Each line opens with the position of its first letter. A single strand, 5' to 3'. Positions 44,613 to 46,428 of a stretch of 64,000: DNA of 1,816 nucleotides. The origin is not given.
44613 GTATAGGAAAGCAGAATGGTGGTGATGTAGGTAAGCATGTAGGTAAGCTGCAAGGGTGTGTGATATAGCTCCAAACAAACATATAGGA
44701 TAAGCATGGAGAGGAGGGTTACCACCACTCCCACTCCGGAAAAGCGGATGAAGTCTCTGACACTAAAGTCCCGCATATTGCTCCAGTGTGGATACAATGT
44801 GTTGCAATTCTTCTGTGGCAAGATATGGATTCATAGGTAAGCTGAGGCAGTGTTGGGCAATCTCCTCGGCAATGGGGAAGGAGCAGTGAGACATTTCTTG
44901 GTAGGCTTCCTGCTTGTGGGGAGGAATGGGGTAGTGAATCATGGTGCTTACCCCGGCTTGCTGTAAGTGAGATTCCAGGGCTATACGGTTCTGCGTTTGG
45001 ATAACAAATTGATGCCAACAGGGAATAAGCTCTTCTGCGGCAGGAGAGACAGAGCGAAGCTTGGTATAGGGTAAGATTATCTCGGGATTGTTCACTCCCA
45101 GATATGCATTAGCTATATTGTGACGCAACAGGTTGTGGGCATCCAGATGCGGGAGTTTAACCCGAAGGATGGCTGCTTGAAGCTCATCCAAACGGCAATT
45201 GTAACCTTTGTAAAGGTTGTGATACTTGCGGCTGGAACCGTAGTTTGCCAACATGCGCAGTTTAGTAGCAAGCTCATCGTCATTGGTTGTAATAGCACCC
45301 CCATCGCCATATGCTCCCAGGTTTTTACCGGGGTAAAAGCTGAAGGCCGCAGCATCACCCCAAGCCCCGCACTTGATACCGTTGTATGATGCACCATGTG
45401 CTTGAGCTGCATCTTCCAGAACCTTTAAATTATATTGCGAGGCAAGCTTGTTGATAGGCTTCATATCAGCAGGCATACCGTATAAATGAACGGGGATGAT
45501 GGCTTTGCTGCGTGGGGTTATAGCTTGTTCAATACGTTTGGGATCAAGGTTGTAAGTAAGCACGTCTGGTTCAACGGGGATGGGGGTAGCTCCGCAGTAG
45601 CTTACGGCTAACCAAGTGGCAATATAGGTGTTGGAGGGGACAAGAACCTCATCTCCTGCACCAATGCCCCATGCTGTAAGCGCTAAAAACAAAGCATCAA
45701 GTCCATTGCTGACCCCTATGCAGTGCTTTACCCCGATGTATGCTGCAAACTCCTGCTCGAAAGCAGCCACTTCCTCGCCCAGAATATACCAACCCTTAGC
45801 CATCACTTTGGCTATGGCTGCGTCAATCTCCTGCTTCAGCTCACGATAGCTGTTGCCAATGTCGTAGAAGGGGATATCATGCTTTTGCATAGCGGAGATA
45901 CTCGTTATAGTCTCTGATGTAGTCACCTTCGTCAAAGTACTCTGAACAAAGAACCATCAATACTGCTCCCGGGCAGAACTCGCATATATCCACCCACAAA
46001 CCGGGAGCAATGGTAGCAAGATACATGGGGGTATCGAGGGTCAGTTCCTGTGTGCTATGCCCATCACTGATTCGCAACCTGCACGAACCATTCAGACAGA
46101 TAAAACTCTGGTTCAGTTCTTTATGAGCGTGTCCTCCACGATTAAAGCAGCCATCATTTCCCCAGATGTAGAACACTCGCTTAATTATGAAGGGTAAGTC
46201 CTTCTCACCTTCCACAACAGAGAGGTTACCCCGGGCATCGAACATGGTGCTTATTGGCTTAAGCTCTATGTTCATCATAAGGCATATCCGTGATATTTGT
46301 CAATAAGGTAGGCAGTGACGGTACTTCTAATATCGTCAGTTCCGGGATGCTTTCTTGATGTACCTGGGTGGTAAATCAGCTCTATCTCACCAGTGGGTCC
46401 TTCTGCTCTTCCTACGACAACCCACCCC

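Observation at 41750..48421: Gtr-like glycosylation system for an unusually N-acylated 3-amino-3,6-dideoxyhexose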

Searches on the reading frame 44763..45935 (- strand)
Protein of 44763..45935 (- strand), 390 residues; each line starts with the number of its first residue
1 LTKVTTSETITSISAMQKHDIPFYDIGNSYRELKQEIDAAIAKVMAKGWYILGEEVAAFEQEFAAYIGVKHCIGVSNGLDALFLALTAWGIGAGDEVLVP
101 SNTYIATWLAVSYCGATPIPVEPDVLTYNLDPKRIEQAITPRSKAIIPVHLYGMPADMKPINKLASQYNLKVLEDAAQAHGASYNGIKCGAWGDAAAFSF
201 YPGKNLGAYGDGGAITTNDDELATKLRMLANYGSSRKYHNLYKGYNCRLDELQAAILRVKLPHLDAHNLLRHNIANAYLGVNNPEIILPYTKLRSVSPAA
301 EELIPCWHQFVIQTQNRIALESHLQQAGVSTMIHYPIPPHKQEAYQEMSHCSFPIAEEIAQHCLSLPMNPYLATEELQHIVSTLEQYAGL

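Call 4: search_protein_families(library=pfam, proteins=[window:44763-45935:-], max_evalue=0.01)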
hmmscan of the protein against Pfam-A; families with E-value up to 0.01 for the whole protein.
window:44763-45935:- (390 aa): 4 families
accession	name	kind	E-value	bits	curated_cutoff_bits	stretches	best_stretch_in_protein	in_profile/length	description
PF01041.23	DegT_DnrJ_EryC1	-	3.9e-114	382.1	19.8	1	33-384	3-359/360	DegT/DnrJ/EryC1/StrS aminotransferase family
PF00155.27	Aminotran_1_2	-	2.8e-05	23.9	19.7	1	57-231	45-246/361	Aminotransferase class I and II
PF01053.26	Cys_Met_Meta_PP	-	0.00037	19.6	27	1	57-229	55-225/381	Cys/Met metabolism PLP-dependent enzyme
PF00266.25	Aminotran_5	-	0.0084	15.6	21.5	0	56-181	45-181/371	Aminotransferase class-V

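Call 5: search_protein_families(library=ncbifam, proteins=[window:44763-45935:-], max_evalue=0.01)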
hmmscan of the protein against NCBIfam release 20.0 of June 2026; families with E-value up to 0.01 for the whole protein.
window:44763-45935:- (390 aa): 22 families
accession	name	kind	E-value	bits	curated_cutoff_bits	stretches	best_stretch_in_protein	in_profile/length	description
TIGR03588.1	PseC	equivalog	2.1e-68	231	423.5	1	34-386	10-378/380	UDP-4-amino-4,6-dideoxy-N-acetyl-beta-L-altrosamine transaminase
NF008658.2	PRK11658.1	equivalog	1.6e-60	204.8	631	1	36-387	16-376/379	UDP-4-amino-4-deoxy-L-arabinose aminotransferase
TIGR04181.1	NHT_00031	hypoth_equivalog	1.1e-56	192.3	420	1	34-367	9-357/359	LegC family aminotransferase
TIGR04427.1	PLP_DesI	equivalog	4e-52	177.6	650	1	42-383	39-378/390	dTDP-4-dehydro-6-deoxyglucose aminotransferase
NF008687.0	PRK11706.1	equivalog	8.4e-52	176.2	375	1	59-387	36-373/375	dTDP-4-amino-4,6-dideoxygalactose transaminase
TIGR02379.1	ECA_wecE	subfamily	1.3e-40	139.3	434.85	1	69-387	46-374/376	dTDP-4-amino-4,6-dideoxy-D-glucose transaminase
NF011936.0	PRK15407.1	equivalog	3.6e-40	138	423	2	36-233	48-251/440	lipopolysaccharide biosynthesis protein RfbH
NF004621.0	PRK05957.1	equivalog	9.5e-08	31.2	498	1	69-188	88-211/389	pyridoxal phosphate-dependent aminotransferase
NF005871.0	PRK07811.1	equivalog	4.2e-07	28.9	513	1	57-231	64-236/389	cystathionine gamma-synthase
NF005816.0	PRK07682.1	equivalog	7.1e-07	28.2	620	1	73-178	93-205/390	aminotransferase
NF004770.0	PRK06108.1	subfamily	9.5e-07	28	422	1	58-147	84-175/396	pyridoxal phosphate-dependent aminotransferase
NF041364.1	GntC_guanitoxin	equivalog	1.2e-06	27.7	415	1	47-176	37-174/356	guanitoxin biosynthesis PLP-dependent (S)-gamma-hydroxy-L-arginine cyclodehydratase GntC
NF005817.0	PRK07683.1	equivalog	6e-05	21.9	575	1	73-147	96-166/387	aminotransferase A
NF006569.0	PRK09082.1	subfamily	6.1e-05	22.3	420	1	47-147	67-168/386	methionine aminotransferase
NF004975.0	PRK06348.1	equivalog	0.00013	21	549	1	59-175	79-201/384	pyridoxal phosphate-dependent aminotransferase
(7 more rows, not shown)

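Call 88: search_solved_structures(query=window:44763-45890:-, max_evalue=1e-30)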
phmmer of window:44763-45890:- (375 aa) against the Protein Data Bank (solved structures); distinct sequences matched with E-value up to 1e-30: 39.
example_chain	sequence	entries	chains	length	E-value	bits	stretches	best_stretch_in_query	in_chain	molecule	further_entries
3frk_A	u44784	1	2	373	2.8e-121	408.3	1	13-369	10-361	QdtB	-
7n63_A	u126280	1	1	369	1.2e-117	396.3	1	6-372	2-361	Putative aminotransferase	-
2oga_A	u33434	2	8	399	3.4e-115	388.2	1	5-373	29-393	Transaminase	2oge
7b0d_A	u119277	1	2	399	4.5e-115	387.9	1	6-371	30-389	Glutamine--scyllo-inositol transaminase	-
5u1z_A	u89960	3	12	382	1.6e-111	376.1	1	24-370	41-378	Putative aminotransferase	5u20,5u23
5u21_A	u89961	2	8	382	1.1e-110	373.4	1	24-370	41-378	Putative aminotransferase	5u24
3nyu_A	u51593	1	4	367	3.4e-92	312.6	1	6-369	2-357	Aminotransferase WbpE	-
3nu7_A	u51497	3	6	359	4.2e-92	312.3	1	6-368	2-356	Aminotransferase WbpE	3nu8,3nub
3nys_A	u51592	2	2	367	2.3e-91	309.8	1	6-369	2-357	Aminotransferase WbpE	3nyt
8e75_A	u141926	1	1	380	8.2e-90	304.7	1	4-366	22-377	DegT/DnrJ/EryC1/StrS aminotransferase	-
8e77_A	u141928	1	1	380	8.2e-90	304.7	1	4-366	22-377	DegT/DnrJ/EryC1/StrS aminotransferase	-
4qgr_A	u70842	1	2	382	2.9e-74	253.5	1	3-372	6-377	DegT/DnrJ/EryC1/StrS aminotransferase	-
3bn1_A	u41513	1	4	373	2.7e-66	227.3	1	33-371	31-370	Perosamine synthetase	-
3dr7_A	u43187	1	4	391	3.1e-66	227.1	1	33-371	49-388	Putative perosamine synthetase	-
3dr4_A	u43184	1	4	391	1e-65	225.4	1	33-371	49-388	Putative perosamine synthetase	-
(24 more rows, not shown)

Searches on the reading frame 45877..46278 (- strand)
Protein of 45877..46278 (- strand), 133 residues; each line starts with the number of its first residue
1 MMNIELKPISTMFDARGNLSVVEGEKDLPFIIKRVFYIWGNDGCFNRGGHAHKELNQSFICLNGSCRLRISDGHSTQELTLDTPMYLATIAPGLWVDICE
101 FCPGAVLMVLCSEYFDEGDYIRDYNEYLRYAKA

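Call 4: search_protein_families(library=pfam, proteins=[window:45877-46278:-], max_evalue=0.01)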
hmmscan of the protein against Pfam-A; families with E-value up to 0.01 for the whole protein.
window:45877-46278:- (133 aa): 1 family
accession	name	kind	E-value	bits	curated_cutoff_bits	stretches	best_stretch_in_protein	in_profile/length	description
PF05523.17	FdtA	-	1.4e-42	145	23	1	2-131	1-130/131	WxcM-like, C-terminal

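Call 5: search_protein_families(library=ncbifam, proteins=[window:45877-46278:-], max_evalue=0.01)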
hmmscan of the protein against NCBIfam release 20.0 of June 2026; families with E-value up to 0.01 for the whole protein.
window:45877-46278:- (133 aa): 0 families

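Call 71: search_solved_structures(query=window:45877-46278:-, max_evalue=0.001, show_alignments=2)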
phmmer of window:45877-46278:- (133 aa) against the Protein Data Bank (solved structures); distinct sequences matched with E-value up to 0.001: 12.
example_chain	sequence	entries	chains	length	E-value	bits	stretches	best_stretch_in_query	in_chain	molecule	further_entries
2pa7_A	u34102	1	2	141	3.2e-35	123.8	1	10-131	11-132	DTDP-6-deoxy-3,4-keto-hexulose isomerase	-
2pae_A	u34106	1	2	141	3.1e-34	120.6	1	10-131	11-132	DTDP-6-deoxy-3,4-keto-hexulose isomerase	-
2pak_A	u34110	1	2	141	3.1e-34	120.6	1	10-131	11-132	DTDP-6-deoxy-3,4-keto-hexulose isomerase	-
2pam_A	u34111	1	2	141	3e-33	117.4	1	10-131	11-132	DTDP-6-deoxy-3,4-keto-hexulose isomerase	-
4zu7_A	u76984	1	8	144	2.7e-30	107.9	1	3-132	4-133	QdtA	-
4o9e_A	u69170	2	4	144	2.6e-29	104.7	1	3-132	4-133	QdtA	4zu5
7n67_A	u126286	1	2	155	5.3e-29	103.7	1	11-130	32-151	FdtA domain-containing protein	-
4o9g_A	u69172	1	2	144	2.5e-28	101.5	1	3-132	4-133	QdtA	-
5tpu_A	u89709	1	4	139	4.7e-28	100.6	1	5-129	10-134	Putative uncharacterized protein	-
4zu4_A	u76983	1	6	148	9.8e-26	93.1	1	6-128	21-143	WxcM-like protein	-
4mzu_A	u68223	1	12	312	5.9e-25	90.6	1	6-128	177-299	WxcM-like protein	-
5tpv_A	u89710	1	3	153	1.6e-17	66.4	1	8-127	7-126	WlaRA, TDP-fucose-3,4-ketoisomerase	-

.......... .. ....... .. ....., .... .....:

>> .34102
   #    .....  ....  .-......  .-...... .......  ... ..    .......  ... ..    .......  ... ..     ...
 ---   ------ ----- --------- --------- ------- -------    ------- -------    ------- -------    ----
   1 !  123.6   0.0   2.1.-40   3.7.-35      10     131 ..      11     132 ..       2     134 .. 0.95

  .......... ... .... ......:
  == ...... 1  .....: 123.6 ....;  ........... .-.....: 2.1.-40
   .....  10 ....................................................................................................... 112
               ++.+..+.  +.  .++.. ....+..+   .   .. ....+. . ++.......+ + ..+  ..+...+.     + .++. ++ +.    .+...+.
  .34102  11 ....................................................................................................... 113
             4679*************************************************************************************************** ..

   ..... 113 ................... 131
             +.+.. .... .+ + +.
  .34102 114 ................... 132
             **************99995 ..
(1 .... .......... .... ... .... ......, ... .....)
